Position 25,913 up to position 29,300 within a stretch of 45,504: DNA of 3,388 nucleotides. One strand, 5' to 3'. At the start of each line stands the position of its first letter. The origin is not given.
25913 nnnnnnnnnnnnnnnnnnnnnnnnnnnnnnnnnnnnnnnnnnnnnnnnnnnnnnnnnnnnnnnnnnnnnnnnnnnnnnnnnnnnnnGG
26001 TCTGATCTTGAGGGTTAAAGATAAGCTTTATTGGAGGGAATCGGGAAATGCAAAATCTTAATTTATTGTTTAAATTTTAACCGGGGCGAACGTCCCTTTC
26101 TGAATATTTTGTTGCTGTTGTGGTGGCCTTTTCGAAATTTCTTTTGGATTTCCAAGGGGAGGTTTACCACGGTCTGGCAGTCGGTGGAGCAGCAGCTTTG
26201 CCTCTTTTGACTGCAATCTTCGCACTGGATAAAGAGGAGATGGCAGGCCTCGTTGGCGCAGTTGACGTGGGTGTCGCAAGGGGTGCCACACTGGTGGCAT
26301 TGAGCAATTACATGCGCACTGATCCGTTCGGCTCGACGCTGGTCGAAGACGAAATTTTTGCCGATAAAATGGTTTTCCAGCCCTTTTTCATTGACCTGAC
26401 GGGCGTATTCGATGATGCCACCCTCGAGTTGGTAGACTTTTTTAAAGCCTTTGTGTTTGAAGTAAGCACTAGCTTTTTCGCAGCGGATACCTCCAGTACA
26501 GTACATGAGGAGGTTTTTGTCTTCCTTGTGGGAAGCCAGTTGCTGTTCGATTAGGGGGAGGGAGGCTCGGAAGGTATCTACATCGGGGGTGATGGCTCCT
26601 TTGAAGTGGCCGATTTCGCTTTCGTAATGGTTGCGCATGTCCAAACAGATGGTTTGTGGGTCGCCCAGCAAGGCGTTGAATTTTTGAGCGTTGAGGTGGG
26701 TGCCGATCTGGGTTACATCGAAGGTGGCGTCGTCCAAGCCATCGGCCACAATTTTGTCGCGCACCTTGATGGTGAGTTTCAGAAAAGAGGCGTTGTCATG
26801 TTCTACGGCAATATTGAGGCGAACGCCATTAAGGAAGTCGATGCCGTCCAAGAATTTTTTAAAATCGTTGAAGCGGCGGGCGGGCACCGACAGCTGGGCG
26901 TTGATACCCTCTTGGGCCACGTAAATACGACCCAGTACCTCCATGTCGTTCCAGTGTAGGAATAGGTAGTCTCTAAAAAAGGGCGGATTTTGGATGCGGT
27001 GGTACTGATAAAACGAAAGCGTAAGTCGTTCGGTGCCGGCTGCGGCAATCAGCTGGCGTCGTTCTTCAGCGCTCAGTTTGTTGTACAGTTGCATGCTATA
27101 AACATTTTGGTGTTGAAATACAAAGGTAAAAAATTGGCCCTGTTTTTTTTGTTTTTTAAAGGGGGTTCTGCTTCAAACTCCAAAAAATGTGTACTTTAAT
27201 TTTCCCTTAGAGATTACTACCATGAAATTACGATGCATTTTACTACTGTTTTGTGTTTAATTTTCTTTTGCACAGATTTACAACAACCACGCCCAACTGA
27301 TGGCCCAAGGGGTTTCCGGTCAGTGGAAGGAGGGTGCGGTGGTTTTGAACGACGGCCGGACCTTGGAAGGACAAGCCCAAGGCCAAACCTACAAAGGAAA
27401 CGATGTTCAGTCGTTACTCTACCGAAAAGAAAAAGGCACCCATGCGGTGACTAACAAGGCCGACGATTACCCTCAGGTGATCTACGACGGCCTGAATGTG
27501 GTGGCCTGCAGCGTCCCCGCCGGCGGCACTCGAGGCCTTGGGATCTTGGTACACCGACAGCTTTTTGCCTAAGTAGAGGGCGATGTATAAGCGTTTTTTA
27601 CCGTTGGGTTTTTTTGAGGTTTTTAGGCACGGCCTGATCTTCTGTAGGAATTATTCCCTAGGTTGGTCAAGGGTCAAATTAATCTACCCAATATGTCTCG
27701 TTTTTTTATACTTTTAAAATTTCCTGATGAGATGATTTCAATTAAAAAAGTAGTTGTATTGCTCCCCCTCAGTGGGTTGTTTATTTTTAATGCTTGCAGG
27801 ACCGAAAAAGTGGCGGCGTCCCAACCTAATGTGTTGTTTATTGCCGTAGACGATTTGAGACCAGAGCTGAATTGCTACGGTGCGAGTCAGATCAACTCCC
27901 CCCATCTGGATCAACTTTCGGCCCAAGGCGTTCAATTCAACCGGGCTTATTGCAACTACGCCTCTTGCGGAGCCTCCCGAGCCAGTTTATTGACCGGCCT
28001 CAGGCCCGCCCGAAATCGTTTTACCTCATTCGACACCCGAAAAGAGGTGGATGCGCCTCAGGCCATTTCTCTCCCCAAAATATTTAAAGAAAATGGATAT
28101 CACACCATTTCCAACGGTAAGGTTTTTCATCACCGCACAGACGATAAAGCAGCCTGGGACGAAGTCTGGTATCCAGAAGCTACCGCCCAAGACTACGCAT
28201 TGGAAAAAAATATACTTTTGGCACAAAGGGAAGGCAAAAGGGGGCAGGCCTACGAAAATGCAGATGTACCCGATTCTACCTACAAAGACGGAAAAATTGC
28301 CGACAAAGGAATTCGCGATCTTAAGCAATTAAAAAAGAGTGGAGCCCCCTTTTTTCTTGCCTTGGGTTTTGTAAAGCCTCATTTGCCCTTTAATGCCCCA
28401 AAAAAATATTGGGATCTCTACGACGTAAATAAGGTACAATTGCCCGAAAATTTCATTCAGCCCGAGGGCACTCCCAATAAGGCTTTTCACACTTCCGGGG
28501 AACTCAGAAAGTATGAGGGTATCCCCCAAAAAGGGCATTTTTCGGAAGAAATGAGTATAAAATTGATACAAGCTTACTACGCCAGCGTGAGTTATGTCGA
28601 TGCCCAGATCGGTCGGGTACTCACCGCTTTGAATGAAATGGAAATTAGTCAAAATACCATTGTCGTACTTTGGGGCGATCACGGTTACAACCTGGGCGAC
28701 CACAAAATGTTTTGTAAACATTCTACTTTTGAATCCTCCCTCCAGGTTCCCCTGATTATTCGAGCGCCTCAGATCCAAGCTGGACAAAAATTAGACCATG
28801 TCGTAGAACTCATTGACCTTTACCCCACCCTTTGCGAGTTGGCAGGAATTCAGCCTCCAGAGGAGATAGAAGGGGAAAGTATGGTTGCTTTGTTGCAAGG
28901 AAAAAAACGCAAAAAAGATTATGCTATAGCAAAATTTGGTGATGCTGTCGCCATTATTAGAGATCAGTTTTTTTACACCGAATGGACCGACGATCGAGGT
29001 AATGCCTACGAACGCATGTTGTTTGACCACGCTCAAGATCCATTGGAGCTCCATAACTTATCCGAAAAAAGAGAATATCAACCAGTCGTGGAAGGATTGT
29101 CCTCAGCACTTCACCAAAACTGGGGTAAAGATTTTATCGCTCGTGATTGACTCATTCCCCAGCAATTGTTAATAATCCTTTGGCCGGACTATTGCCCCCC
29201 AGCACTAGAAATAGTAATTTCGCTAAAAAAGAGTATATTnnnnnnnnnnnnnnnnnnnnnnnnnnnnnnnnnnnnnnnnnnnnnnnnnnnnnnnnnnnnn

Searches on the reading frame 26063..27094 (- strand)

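Call 30: search_protein_families(library=pfam, max_evalue=0.001, proteins=[window:26063-27094:-])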
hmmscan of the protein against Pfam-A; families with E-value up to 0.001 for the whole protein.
window:26063-27094:- (343 aa): 3 families
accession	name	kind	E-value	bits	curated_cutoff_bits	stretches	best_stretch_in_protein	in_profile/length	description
PF12368.13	Rhodanese_C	-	7.3e-21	74.7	26.9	1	245-307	2-66/66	Rhodanase C-terminal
PF17773.7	UPF0176_N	-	2e-19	70.2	26.2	1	25-115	3-92/92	UPF0176 acylphosphatase like domain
PF00581.25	Rhodanese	-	4e-11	43.7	22.2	1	136-231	2-100/102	Rhodanese-like domain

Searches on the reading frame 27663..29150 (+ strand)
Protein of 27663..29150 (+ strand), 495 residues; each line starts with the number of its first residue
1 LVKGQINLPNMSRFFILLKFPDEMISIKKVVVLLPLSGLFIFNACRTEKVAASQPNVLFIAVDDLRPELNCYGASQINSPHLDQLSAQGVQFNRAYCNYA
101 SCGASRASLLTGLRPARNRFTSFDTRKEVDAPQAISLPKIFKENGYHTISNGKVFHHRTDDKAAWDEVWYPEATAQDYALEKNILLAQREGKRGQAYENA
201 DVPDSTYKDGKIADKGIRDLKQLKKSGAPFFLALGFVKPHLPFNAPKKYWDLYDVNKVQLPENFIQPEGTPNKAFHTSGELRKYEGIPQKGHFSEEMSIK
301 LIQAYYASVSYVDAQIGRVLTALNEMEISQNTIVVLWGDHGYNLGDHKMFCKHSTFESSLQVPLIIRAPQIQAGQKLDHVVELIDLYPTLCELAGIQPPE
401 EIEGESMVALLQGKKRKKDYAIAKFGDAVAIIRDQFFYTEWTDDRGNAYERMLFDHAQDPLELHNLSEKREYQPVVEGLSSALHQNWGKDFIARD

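Call 30: search_protein_families(library=pfam, max_evalue=0.001, proteins=[window:27663-29150:+])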
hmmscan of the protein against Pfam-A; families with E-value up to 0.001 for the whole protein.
window:27663-29150:+ (495 aa): 5 families
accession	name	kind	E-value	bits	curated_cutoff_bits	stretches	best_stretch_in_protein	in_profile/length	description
PF00884.28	Sulfatase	-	2.5e-47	162.1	25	1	55-396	1-301/301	Sulfatase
PF16347.10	SGSH_C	-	1.7e-19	70.9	29.3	1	345-485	1-150/154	N-sulphoglucosamine sulphohydrolase, C-terminal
PF01663.27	Phosphodiest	-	2.3e-08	34.5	23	0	305-351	184-232/342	Type I phosphodiesterase / nucleotide pyrophosphatase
PF02995.22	DUF229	-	1.2e-07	31.3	25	1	282-370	286-369/496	Protein of unknown function (DUF229)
PF01676.23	Metalloenzyme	-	0.0009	19.3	24.3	0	302-396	166-250/252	Metalloenzyme superfamily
